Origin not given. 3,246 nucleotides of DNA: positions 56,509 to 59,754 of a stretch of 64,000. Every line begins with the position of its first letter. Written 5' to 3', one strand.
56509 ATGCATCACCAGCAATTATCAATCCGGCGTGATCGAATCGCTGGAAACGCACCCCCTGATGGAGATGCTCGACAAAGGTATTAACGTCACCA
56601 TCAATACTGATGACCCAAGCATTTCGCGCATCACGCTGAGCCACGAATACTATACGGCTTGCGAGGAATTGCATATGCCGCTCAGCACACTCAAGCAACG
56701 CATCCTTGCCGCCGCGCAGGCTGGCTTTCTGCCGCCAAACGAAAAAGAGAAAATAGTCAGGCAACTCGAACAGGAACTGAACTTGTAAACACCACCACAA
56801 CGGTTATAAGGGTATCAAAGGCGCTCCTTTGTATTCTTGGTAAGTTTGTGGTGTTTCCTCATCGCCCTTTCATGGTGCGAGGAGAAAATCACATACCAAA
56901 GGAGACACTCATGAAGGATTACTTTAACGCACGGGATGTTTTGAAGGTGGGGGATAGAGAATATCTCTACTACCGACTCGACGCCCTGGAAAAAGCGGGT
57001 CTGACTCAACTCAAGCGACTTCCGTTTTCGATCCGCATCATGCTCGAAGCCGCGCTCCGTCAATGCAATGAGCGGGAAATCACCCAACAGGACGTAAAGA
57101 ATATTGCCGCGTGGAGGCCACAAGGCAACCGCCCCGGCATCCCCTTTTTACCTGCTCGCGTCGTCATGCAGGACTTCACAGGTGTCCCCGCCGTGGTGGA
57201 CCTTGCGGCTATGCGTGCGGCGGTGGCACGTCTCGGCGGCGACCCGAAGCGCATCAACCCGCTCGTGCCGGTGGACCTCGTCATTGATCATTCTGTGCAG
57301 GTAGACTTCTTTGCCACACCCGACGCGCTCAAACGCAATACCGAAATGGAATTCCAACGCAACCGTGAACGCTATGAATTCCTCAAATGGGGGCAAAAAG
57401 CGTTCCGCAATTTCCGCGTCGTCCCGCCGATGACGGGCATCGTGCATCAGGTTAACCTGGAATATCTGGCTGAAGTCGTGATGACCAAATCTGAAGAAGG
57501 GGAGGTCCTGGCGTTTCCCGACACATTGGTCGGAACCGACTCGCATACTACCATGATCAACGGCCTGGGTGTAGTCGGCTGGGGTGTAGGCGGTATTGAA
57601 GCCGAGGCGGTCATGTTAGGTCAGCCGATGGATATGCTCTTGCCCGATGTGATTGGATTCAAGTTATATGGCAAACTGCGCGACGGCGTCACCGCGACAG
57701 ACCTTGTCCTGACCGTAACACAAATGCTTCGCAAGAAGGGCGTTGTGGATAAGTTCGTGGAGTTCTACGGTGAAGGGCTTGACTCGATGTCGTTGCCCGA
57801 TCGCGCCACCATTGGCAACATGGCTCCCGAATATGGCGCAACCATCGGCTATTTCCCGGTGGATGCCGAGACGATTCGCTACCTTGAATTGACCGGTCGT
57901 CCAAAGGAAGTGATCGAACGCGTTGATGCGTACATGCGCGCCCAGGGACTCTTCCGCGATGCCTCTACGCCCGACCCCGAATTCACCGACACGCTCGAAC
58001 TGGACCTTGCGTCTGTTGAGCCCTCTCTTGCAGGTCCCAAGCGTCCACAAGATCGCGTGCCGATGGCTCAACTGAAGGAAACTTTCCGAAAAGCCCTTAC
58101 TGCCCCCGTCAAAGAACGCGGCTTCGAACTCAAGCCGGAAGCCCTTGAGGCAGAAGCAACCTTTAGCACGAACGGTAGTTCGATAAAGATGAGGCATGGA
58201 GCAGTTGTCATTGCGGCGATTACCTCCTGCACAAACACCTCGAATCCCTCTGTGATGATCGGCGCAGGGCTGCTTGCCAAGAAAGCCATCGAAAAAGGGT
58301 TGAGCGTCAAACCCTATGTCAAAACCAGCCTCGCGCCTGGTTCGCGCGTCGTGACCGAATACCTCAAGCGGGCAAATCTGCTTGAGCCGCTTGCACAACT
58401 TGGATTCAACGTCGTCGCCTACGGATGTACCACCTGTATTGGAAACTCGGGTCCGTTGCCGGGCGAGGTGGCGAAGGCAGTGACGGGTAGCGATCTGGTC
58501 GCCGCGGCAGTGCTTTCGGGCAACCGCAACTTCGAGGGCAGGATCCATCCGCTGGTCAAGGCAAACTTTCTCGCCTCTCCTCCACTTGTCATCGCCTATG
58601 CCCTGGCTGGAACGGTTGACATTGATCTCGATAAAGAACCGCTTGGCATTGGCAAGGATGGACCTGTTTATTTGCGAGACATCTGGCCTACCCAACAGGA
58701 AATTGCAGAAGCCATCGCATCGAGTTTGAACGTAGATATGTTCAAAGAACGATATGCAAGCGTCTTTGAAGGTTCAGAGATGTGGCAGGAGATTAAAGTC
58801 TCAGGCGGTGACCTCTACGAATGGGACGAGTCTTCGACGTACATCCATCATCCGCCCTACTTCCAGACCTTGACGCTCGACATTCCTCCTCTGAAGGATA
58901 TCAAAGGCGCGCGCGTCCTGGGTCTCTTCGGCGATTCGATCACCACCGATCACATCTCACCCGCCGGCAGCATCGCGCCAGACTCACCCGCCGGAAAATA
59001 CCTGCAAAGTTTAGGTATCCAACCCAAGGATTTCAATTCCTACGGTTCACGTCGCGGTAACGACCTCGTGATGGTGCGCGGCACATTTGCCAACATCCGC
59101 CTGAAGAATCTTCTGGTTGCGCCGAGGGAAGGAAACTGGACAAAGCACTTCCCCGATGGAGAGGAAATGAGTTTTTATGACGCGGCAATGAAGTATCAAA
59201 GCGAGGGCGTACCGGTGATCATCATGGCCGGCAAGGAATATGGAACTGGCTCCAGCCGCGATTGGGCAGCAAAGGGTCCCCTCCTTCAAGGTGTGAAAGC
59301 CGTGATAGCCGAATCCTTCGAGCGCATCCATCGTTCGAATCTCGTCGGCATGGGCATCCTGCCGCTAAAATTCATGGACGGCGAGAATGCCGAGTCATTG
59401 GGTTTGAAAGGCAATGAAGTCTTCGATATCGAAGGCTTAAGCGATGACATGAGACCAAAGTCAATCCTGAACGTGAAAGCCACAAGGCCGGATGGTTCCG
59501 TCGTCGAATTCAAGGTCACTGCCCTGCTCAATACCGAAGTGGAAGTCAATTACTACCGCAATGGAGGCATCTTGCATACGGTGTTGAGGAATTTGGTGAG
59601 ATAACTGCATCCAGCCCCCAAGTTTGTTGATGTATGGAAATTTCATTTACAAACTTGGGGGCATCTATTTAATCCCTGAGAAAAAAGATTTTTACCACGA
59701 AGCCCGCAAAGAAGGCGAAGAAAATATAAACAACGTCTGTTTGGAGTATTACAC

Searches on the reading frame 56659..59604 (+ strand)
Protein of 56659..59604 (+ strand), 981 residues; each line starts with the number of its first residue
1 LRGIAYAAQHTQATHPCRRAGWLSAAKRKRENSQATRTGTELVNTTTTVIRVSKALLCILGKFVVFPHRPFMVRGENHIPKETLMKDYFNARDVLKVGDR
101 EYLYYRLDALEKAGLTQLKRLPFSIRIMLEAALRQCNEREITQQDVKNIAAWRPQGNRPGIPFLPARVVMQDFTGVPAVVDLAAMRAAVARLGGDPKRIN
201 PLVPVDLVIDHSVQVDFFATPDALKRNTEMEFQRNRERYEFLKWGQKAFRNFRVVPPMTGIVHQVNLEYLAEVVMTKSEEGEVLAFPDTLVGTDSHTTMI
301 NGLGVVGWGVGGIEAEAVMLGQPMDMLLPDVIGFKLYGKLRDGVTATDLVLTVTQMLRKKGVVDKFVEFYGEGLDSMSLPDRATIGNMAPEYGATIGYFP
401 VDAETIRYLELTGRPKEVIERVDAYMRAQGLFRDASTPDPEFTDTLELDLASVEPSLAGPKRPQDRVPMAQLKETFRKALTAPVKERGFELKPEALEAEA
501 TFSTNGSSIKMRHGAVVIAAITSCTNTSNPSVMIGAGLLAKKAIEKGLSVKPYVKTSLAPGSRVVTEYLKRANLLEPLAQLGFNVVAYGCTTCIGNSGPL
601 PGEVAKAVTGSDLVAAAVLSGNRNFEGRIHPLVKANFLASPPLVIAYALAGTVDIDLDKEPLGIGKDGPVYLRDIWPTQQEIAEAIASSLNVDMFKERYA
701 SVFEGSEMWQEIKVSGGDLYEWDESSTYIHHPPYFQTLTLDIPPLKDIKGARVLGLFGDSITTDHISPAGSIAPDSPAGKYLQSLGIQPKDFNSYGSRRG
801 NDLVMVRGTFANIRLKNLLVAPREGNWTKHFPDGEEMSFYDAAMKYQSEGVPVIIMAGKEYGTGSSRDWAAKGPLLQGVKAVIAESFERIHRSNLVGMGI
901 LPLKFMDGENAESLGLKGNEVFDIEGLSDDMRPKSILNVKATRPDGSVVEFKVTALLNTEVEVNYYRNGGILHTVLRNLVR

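Call 57: search_protein_families(library=pfam, proteins=[window:56659-59604:+], max_evalue=0.0001)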
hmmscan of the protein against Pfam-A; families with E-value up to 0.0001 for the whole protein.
window:56659-59604:+ (981 aa): 2 families
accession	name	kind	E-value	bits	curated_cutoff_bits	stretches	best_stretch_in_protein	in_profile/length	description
PF00330.25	Aconitase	-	3.1e-171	570.8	28.7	1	160-651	15-463/463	Aconitase family (aconitate hydratase)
PF00694.25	Aconitase_C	-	2.5e-43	148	22.8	1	780-906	3-129/131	Aconitase C-terminal domain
